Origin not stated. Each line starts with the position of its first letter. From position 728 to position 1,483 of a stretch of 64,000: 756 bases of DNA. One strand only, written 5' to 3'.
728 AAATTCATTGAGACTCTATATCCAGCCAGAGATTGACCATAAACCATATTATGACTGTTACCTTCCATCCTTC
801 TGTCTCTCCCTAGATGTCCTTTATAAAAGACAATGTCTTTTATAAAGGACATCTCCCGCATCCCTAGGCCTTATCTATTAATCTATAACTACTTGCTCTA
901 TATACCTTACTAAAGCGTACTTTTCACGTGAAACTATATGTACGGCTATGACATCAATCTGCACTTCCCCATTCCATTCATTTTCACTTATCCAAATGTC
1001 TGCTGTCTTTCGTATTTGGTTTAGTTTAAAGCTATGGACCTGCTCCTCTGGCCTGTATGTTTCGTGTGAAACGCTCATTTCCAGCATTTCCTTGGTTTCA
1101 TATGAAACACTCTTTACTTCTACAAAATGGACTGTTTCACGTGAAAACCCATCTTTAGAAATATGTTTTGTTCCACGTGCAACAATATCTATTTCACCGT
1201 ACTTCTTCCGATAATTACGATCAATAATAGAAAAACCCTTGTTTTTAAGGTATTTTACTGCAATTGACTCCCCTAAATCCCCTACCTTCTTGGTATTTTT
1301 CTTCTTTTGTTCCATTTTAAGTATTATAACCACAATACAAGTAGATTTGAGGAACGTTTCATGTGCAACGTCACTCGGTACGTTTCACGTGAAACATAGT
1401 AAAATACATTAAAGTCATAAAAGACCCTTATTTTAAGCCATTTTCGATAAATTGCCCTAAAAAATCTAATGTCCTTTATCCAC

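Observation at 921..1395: Six copies of the 14-bp palindrome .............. in and just upstream of yraN, each in-gene copy encoding a (F/V)S(R/Y/H)E(T/K) pentapeptide (VSxET in three)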

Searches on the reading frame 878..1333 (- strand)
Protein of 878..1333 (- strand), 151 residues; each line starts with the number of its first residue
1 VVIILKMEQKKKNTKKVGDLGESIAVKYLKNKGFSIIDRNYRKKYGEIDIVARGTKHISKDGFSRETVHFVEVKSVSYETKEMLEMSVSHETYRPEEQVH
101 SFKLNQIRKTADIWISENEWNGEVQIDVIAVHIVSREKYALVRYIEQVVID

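Call 10: search_protein_families(library=pfam, proteins=[window:878-1333:-])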
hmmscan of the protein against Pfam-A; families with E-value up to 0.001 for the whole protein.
window:878-1333:- (151 aa): 1 family
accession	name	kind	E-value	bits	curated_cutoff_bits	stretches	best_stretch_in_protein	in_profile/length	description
PF02021.23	UPF0102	-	5.8e-20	71.9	23.6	1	21-131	1-80/80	Uncharacterised protein family UPF0102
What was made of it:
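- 878..1315 (-): yraN (UPF0102, predicted PD-(D/E)xK nuclease fold), 145 aa from the ATG at 1315. It hosts five of the seven sites. Pfam PF02021, 71.9 bits against a cutoff of 23.6 (call 10).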

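Call 13: find_encoding_contigs(protein=window:878-1315:-, flank=10000, max_places=10)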
Protein window:878-1315:- (145 aa): 6 contigs read that carry it; 5 places shown.
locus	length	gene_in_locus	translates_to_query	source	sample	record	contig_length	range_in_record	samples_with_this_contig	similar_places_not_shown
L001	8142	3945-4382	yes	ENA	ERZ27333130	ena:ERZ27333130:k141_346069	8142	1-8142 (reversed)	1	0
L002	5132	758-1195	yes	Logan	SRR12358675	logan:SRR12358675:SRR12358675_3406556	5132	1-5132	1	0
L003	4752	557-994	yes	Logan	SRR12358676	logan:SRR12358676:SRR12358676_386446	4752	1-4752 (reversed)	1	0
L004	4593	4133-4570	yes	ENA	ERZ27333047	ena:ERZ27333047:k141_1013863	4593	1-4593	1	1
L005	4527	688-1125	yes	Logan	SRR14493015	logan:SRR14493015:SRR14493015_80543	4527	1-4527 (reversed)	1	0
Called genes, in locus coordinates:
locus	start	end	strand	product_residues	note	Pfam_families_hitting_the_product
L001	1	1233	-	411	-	?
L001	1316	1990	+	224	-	-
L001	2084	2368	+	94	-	PF07883:Cupin_2 (weak)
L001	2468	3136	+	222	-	-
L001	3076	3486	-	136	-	-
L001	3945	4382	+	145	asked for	PF02021:UPF0102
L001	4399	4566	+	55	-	-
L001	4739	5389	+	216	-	PF07638:Sigma70_ECF (faint), PF04542:Sigma70_r2, PF08281:Sigma70_r4_2, PF04545:Sigma70_r4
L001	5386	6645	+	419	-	PF18915:DUF5667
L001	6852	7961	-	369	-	PF00089:Trypsin (faint), PF13365:Trypsin_2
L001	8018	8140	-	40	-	?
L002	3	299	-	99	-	?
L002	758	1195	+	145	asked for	PF02021:UPF0102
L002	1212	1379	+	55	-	-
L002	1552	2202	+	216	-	PF07638:Sigma70_ECF (faint), PF04542:Sigma70_r2, PF08281:Sigma70_r4_2, PF04545:Sigma70_r4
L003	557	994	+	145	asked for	PF02021:UPF0102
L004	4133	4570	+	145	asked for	PF02021:UPF0102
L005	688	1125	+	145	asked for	PF02021:UPF0102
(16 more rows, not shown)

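Call 14: find_homologous_proteins(query=window:878-1315:-)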
Query window:878-1315:- (145 aa): 857 proteins with E <= 0.001 among 871 candidates; the best 120 are listed.
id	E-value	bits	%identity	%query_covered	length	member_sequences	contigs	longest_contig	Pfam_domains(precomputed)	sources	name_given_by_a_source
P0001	4.4e-87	307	100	100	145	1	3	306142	PF02021.24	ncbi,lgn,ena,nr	ncbi:YraN family protein [Candidatus Nomurabacteria bacterium]|nr:YraN family protein [Candidatus No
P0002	1.6e-69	250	81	100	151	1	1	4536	PF02021.24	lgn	-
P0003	3.1e-68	246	82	100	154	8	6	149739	PF02021.24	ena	-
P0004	1.4e-67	244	80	100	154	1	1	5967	PF02021.24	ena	-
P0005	3.7e-67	242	81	100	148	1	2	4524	PF02021.24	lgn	-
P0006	4.4e-67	242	78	100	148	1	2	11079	PF02021.24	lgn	-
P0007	6.8e-67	242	80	100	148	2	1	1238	PF02021.24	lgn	-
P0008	3.5e-66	239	79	100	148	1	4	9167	PF02021.24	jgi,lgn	-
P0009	2.1e-65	237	78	100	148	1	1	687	PF02021.24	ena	-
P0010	5.0e-65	236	77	100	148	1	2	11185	PF02021.24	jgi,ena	-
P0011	8.4e-65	235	74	100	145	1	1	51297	PF02021.24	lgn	-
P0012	1.4e-64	234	77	100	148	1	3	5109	PF02021.24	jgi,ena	-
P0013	1.2e-63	231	76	100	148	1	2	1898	PF02021.24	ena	-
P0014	1.3e-63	231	73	99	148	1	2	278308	PF02021.24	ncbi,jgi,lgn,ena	-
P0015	5.2e-57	210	68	100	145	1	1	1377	PF02021.24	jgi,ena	-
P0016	1.7e-56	208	64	100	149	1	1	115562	PF02021.24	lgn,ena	-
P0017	1.0e-55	205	65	100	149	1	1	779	PF02021.24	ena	-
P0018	3.5e-55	204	67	98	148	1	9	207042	PF02021.24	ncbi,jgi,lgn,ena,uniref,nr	ncbi:hypothetical protein A2837_02885 [Candidatus Kaiserbacteria bacterium RIFCSPHIGHO2_01_FULL_46_2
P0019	4.9e-55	203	68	96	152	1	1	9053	PF02021.24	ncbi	-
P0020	4.5e-54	200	63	100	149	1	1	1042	PF02021.24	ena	-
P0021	5.6e-54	200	64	100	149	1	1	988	PF02021.24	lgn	-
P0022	1.0e-52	196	65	97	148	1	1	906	PF02021.24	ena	-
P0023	2.7e-52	194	63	99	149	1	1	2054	PF02021.24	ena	-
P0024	9.1e-52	193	64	100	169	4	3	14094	PF02021.24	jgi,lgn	jgi:putative endonuclease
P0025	1.5e-51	192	65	99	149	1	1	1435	PF02021.24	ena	-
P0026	1.7e-51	192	65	97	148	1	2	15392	PF02021.24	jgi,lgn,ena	-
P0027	2.6e-51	191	64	96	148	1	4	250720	PF02021.24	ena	-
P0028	2.6e-51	191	65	97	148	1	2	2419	PF02021.24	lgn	-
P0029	2.6e-51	191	65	99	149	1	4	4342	PF02021.24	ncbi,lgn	-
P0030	2.9e-51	191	65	99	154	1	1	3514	PF02021.24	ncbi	-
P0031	4.2e-51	190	63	100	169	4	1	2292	PF02021.24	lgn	-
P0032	1.2e-50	189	65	99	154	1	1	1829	PF02021.24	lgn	-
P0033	2.0e-50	188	65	99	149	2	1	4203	PF02021.24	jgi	jgi:putative endonuclease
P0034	3.0e-50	188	60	100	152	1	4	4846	PF02021.24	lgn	-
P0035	4.2e-50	187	63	100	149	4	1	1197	PF02021.24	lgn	-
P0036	9.3e-50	186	62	97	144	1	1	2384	PF02021.24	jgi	-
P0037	1.1e-49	186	62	98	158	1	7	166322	PF02021.24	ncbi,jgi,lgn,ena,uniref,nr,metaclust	ncbi:hypothetical protein A2392_02100 [Candidatus Kaiserbacteria bacterium RIFOXYB1_FULL_46_14]|unir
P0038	1.1e-49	186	61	100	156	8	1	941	PF02021.24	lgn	-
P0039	1.2e-49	186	64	96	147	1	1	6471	PF02021.24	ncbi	-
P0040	1.4e-49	186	64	99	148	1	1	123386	PF02021.24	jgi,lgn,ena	-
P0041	2.8e-49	185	60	96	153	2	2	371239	PF02021.24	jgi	jgi:putative endonuclease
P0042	5.3e-49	184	59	99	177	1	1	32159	PF02021.24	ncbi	-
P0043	8.7e-49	183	63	97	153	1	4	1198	PF02021.24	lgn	-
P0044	1.2e-48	183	64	96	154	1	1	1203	PF02021.24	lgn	-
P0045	3.0e-48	181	63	96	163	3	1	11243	PF02021.24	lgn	-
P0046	7.8e-48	180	60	100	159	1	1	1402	PF02021.24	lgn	-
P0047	1.1e-47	179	64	96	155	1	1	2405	PF02021.24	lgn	-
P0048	1.5e-47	179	63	96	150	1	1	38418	PF02021.24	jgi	jgi:putative endonuclease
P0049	2.3e-47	178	61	99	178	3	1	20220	PF02021.24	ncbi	-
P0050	2.6e-47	178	61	97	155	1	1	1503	PF02021.24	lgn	-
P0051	1.2e-46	176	61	97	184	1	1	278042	PF02021.24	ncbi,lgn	-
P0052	2.5e-46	175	56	96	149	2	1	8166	PF02021.24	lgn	-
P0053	3.3e-45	171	59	97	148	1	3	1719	PF02021.24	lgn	-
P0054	4.6e-45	171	61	91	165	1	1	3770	PF02021.24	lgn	-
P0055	4.5e-44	168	59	98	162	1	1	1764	PF02021.24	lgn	-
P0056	9.7e-44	167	61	99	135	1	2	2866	PF02021.24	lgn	-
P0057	1.3e-43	166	56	91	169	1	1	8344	PF02021.24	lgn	-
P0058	4.0e-42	161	56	97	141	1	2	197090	PF02021.24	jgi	jgi:putative endonuclease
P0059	5.7e-42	161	57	100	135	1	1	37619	PF02021.24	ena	-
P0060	8.5e-42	160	54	97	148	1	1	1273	PF02021.24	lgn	-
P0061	2.0e-41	159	56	99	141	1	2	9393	PF02021.24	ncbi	-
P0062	2.8e-41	159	56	99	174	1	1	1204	PF02021.24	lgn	-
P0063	1.1e-40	157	53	99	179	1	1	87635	PF02021.24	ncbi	-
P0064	1.6e-40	156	57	95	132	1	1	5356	PF02021.24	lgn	-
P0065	2.9e-40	155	54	100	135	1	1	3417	PF02021.24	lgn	-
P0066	5.4e-40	155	56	97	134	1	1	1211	PF02021.24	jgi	-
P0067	1.5e-39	153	57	97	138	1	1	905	PF02021.24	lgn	-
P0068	4.3e-39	152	55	97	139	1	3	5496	PF02021.24,PF08378.18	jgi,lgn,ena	-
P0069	9.4e-39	150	58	98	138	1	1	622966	PF02021.24,PF08378.18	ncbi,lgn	ncbi:MAG: YraN family protein [Candidatus Paceibacterota bacterium]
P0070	1.3e-38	150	58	99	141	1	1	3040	PF02021.24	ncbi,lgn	-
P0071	3.3e-38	149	58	97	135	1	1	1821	PF02021.24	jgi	-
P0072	3.7e-38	149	54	97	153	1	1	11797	PF02021.24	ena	-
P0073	5.6e-38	148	55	96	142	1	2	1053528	PF02021.24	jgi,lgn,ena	-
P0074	8.0e-38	147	54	93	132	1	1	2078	PF02021.24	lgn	-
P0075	8.9e-38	147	58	99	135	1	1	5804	PF02021.24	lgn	-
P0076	9.6e-38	147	55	98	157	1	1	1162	PF02021.24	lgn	-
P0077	1.1e-37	147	57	98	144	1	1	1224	PF02021.24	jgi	jgi:putative endonuclease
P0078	1.6e-37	146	59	95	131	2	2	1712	PF02021.24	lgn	-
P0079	2.1e-37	146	50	100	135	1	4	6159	PF02021.24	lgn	-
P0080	2.2e-37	146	55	96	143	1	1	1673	PF02021.24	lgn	-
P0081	2.5e-37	146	55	98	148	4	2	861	PF02021.24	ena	-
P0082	2.7e-37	146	53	99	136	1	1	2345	PF02021.24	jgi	jgi:putative endonuclease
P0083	3.8e-37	145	60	95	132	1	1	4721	PF11645.15,PF02021.24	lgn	-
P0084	5.6e-37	145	53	94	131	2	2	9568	PF02021.24,PF08378.18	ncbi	-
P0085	6.1e-37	145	55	97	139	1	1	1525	PF02021.24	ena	-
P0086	6.8e-37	144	54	97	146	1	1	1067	PF02021.24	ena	-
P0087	1.1e-36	144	54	94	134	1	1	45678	PF02021.24,PF08378.18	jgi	-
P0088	1.2e-36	144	52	97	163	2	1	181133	PF02021.24,PF08378.18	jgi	jgi:putative endonuclease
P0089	1.4e-36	143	52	94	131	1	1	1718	PF02021.24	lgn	-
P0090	1.6e-36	143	53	98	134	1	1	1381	PF02021.24,PF13635.13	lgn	-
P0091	1.9e-36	143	52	99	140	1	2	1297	PF02021.24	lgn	-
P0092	2.0e-36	143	51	99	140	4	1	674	PF02021.24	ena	-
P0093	2.0e-36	143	52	97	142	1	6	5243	PF02021.24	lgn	-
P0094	2.1e-36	143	52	99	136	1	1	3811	PF02021.24,PF08378.18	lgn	-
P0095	2.5e-36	143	50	98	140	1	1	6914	PF02021.24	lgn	-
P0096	3.5e-36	142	56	99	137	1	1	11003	PF02021.24,PF08378.18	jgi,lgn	jgi:putative endonuclease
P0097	3.7e-36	142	59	92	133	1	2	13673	PF02021.24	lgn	-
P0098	4.9e-36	142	55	97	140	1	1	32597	PF02021.24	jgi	jgi:putative endonuclease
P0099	5.3e-36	142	51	98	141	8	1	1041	PF02021.24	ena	-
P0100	5.4e-36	142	52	97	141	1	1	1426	PF02021.24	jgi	jgi:putative endonuclease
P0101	6.3e-36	141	54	98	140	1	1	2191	PF02021.24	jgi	jgi:putative endonuclease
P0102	6.8e-36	141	52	99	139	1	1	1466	PF02021.24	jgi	-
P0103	6.9e-36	141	54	97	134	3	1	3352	PF02021.24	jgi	-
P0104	7.2e-36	141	54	97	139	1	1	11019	PF02021.24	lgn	-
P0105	7.3e-36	141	54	93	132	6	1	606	PF02021.24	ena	-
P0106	7.8e-36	141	51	99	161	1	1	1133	PF02021.24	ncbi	-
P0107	7.9e-36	141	53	97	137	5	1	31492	PF02021.24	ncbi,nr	ncbi:MAG: hypothetical protein UZ19_OD1000552 [Parcubacteria bacterium OLB19]|nr:MAG: hypothetical p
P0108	8.3e-36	141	53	92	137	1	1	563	PF02021.24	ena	-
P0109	9.2e-36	141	49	94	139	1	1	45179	PF02021.24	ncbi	-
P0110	1.1e-35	141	52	97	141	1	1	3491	PF02021.24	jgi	jgi:putative endonuclease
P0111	1.1e-35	141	52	100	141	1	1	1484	PF02021.24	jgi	jgi:putative endonuclease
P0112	1.2e-35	140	55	93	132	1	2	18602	PF02021.24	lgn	-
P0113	1.3e-35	140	57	97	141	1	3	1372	PF02021.24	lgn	-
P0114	1.5e-35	140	51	97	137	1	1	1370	PF02021.24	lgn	-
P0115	1.5e-35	140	52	99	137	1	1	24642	PF02021.24,PF08378.18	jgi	-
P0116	1.6e-35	140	54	94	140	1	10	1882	PF02021.24,PF08378.18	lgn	-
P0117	1.6e-35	140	55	93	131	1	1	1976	PF02021.24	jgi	-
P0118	1.6e-35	140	52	100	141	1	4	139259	PF02021.24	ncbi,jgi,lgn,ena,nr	ncbi:YraN family protein [Candidatus Nomurabacteria bacterium]|nr:YraN family protein [Candidatus Ka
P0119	1.8e-35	140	50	93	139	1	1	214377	PF02021.24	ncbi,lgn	-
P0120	1.9e-35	140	51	94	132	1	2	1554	PF02021.24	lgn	-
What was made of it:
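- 878..1315 (-): Identical to an NCBI 'YraN family protein [Candidatus Nomurabacteria bacterium]' (call 14).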

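Call 17: search_solved_structures(query=window:878-1315:-, max_evalue=1, show_alignments=2)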
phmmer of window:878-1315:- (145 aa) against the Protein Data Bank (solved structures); distinct sequences matched with E-value up to 1: 1.
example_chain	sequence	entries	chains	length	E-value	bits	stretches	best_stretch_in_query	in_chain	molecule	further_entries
3fov_A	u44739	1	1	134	0.019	18.3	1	12-48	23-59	UPF0102 protein RPA0323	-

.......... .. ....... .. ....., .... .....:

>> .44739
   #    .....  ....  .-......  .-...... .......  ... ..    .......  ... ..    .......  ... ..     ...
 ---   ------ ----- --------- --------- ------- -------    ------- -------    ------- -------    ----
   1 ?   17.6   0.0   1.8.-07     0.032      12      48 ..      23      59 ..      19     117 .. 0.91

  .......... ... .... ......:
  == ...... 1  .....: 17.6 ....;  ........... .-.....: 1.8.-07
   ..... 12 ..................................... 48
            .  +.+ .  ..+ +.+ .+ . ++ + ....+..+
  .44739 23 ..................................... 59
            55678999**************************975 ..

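Call 18: find_related_loci(query=A1, collection=genome_contigs, flank=10000)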
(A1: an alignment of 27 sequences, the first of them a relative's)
Query A1 (145 aa) in genome_contigs; peptide patterns used: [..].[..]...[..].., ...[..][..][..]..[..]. (x = any residue, [..] = any of these).
599 stretches matched a pattern (row limit reached: there are more); 585 encode a relative of the query (tblastn E <= 1e-3); the best 80 are kept; 80 distinct loci.
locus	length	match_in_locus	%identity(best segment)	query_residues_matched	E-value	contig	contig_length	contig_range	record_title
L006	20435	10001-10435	61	5-145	6e-52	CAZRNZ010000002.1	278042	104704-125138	MAG TPA_asm: uncultured Candidatus Saccharibacteria bacterium isolate SRP344714_co2_230 genome assembly, contig: NODE_67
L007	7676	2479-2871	56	4-143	4e-49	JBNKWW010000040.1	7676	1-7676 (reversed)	MAG: Minisyncoccia bacterium isolate D2.bin.5.orig k141_15657, whole genome shotgun sequence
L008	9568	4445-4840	54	1-142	4e-46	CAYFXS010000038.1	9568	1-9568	MAG TPA_asm: uncultured Candidatus Saccharibacteria bacterium isolate ERP108616_co2_42 genome assembly, contig: NODE_136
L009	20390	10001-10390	55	1-140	7e-46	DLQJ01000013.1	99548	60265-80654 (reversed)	MAG TPA_asm: Patescibacteria group bacterium UBA7435 UBA7435_contig_17021, whole genome shotgun sequence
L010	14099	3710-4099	59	4-143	2e-45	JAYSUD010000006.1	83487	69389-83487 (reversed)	MAG: bacterium isolate GFS_12610 GFS_12610_5, whole genome shotgun sequence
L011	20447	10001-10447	54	1-142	2e-45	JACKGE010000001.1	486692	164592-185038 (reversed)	MAG: Candidatus Nomurabacteria bacterium isolate HK-STAS-PATE-26 HK-STAS-PATE-26_1, whole genome shotgun sequence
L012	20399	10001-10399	54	1-143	9e-44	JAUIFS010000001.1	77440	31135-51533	MAG: bacterium isolate Co_bin.11 NODE_2776_length_77440_cov_1.229560, whole genome shotgun sequence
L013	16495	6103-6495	53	4-144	2e-43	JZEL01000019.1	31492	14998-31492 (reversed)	MAG: Parcubacteria bacterium OLB19 UZ19_OD100CONTIG000019, whole genome shotgun sequence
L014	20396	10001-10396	52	4-145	1e-42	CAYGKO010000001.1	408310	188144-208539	MAG TPA_asm: uncultured Candidatus Saccharibacteria bacterium isolate ERP117304_co1_170 genome assembly, contig: NODE_14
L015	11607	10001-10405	49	1-144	7e-42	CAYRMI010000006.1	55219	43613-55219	MAG TPA_asm: uncultured Candidatus Saccharibacteria bacterium isolate SRP300315_co1_16 genome assembly, contig: NODE_291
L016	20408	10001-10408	52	4-145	2e-41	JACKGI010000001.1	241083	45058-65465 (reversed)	MAG: Candidatus Nomurabacteria bacterium isolate HK-STAS-PATE-30 HK-STAS-PATE-30_1, whole genome shotgun sequence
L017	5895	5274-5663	48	4-143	2e-41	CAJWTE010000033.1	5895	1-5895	TPA_asm: uncultured bacterium isolate ERR599159_bin.42_MetaBAT_v2.12.1_MAG genome assembly, contig: NODE_7876_length_589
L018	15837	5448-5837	57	5-143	1e-41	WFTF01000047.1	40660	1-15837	MAG: Patescibacteria group bacterium isolate S139_130 k151_34136, whole genome shotgun sequence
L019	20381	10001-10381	52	7-143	1e-41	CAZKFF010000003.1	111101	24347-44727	MAG TPA_asm: uncultured Candidatus Saccharibacteria bacterium isolate SRP263527_co2_181 genome assembly, contig: NODE_93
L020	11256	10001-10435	49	1-143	3e-41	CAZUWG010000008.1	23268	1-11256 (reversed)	MAG TPA_asm: uncultured Candidatus Saccharibacteria bacterium isolate SRP319275_co5_76 genome assembly, contig: NODE_895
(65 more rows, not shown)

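Call 43: predict_structure(alignment_id=A1)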
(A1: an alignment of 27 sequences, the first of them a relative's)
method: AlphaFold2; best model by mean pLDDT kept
length: 145 residues; sequences in the alignment: 27
mean_pLDDT: 85.1   pTM: 0.80
mean pLDDT of the five models: 85.1, 84.9, 84.9, 81.5, 80.6
residues with pLDDT >= 90: 81; 70-90: 41; 50-70: 18; < 50: 5
segments of 3 or more residues with pLDDT < 50: 1-3
pLDDT, mean of each block of 10 residues (from residue 1): 61 94 95 94 88 60 93 89 75 85 94 92 92 91 61
secondary structure, 60 per line:
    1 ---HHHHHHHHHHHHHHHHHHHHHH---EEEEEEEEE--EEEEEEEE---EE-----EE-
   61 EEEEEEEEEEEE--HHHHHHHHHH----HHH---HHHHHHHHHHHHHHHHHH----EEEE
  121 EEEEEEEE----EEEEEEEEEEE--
elements in order: H4-25 E29-37 E40-47 E61-72 H75-84 H95-112 E117-128 E133-143
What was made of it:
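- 1134..1147 (.): parS-like site 4: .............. (1 mismatch). It covers yraN codons 57-61 (FSRET), inside a variable, lineage-specific loop insertion. The loop has low pLDDT (call 43).
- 921..934 (.): parS-like site 1: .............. (1 mismatch). It covers yraN codons 128-132 (VSREK), at a beta-hairpin turn. Turn position from the AF2 model (call 43).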

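Call 68: fold_search(model_id=the predicted structure, library=pdb)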
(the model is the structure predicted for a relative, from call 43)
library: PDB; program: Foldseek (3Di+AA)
matches with E <= 10: 442; with E <= 0.001: 1
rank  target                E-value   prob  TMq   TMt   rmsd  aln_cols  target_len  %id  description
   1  3fov                  7.3e-08  1.00  0.61  0.85   2.5       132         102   22  Crystal structure of protein RPA0323 of unknown function from Rhodopseudomonas palustris (released 2009-01-13)
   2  9vx6_T                9.8e-03  0.98  0.42  0.18   7.3       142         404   16  Helical structure of gRNA-tDNA SPARDA complex (released 2026-01-14)
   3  9qcc_Y                1.3e-02  0.97  0.41  0.18   7.0       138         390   17  Activated XauSPARDA filament assembly with bound dsDNA substrate (released 2025-12-17)
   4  9qcc_M                1.3e-02  0.97  0.41  0.17   7.1       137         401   18  Activated XauSPARDA filament assembly with bound dsDNA substrate (released 2025-12-17)
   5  4dav_A                1.3e-02  0.54  0.32  0.23  13.0       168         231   14  The structure of Pyrococcus Furiosus SfsA in complex with DNA (released 2014-10-01)
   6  9jt2_B                1.4e-02  0.90  0.38  0.17   7.5       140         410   14  substrate-bound NbaSPARDA complexes (released 2025-04-02)
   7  2vld_B                1.9e-02  0.94  0.35  0.24   6.6       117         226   15  crystal structure of a repair endonuclease from Pyrococcus abyssi (released 2009-05-19)
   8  9vx6_P                2.0e-02  0.92  0.40  0.18   7.2       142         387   15  Helical structure of gRNA-tDNA SPARDA complex (released 2026-01-14)
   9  1kc6_A                2.1e-02  0.80  0.31  0.20   7.2       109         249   16  HincII Bound to Cognate DNA (released 2001-12-07)
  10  3e45_B                2.6e-02  0.77  0.31  0.20   7.3       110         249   15  Q138F HincII bound to Noncognate DNA (GTGCAC) and Ca2+ (released 2008-08-26)
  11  9vx6_X                2.7e-02  0.87  0.39  0.18   6.8       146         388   15  Helical structure of gRNA-tDNA SPARDA complex (released 2026-01-14)
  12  2vld_A                2.9e-02  0.91  0.35  0.24   6.6       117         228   15  crystal structure of a repair endonuclease from Pyrococcus abyssi (released 2009-05-19)
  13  1tw8_D                2.9e-02  0.72  0.32  0.20   7.4       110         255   14  HincII bound to Ca2+ and cognate DNA GTCGAC (released 2004-08-10)
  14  9jt2_F                3.1e-02  0.85  0.38  0.17   6.9       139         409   15  substrate-bound NbaSPARDA complexes (released 2025-04-02)
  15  9kqh_A                3.1e-02  0.51  0.31  0.09   7.3       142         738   12  Crystal structure of Finegoldia magna DinG in complex with ssDNA and ADPNP (released 2025-12-03)
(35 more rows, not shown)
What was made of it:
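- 878..1315 (-): The AF2 model matches PDB 3FOV, TM 0.85 normalised to the target (calls 43, 68).
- On YraN / UPF0102 (host gene): The AF2 model (pLDDT 85) matches 3FOV at E 7e-8 (calls 43, 68).
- YraN has a restriction-enzyme-like fold (calls 10, 68).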

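Call 69: search_protein_families(library=ncbifam, proteins=[window:878-1315:-], max_evalue=0.01)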
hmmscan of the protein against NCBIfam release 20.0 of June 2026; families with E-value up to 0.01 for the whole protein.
window:878-1315:- (145 aa): 23 families
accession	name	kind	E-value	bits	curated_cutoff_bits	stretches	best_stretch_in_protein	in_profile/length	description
NF009154.0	PRK12497.3-3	equivalog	4.3e-20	72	109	1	3-134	4-115/123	YraN family protein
NF011268.0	PRK14675.1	equivalog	1.6e-19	70.1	180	1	3-131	4-112/127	hypothetical protein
NF009152.0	PRK12497.2-4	equivalog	2.3e-19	69.5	111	1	7-126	6-102/114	YraN family protein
NF011270.0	PRK14677.1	equivalog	2.4e-17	63.2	124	1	16-126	8-95/108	hypothetical protein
NF009153.0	PRK12497.3-1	equivalog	5.6e-17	62.1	171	1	6-132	7-115/125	YraN family protein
NF011274.0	PRK14681.1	equivalog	3.5e-16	59.4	207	1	2-141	36-156/158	hypothetical protein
NF011271.0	PRK14678.1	equivalog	1.4e-12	47.7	172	1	7-71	4-58/120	hypothetical protein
NF009151.0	PRK12497.1-5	equivalog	3.2e-12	46.9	124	1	2-125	7-109/126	YraN family protein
NF009150.0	PRK12497.1-3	equivalog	1.1e-11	44.8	81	1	6-127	3-105/118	YraN family protein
NF011273.0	PRK14680.1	equivalog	1.7e-11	44.2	199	1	7-126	4-103/134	hypothetical protein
TIGR00252.1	TIGR00252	hypoth_equivalog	1.4e-09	37.9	69.05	1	7-112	5-89/123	YraN family protein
NF011281.0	PRK14689.1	equivalog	9.7e-09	35.3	122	1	6-132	5-111/128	hypothetical protein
NF011280.0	PRK14688.1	equivalog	9.9e-09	35.3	230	1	7-51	4-48/121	hypothetical protein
NF009157.0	PRK12497.4-3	equivalog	1.7e-07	31.7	152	1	6-47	3-44/116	YraN family protein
NF011276.0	PRK14683.1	equivalog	9.1e-07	29.4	150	1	4-52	8-56/122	hypothetical protein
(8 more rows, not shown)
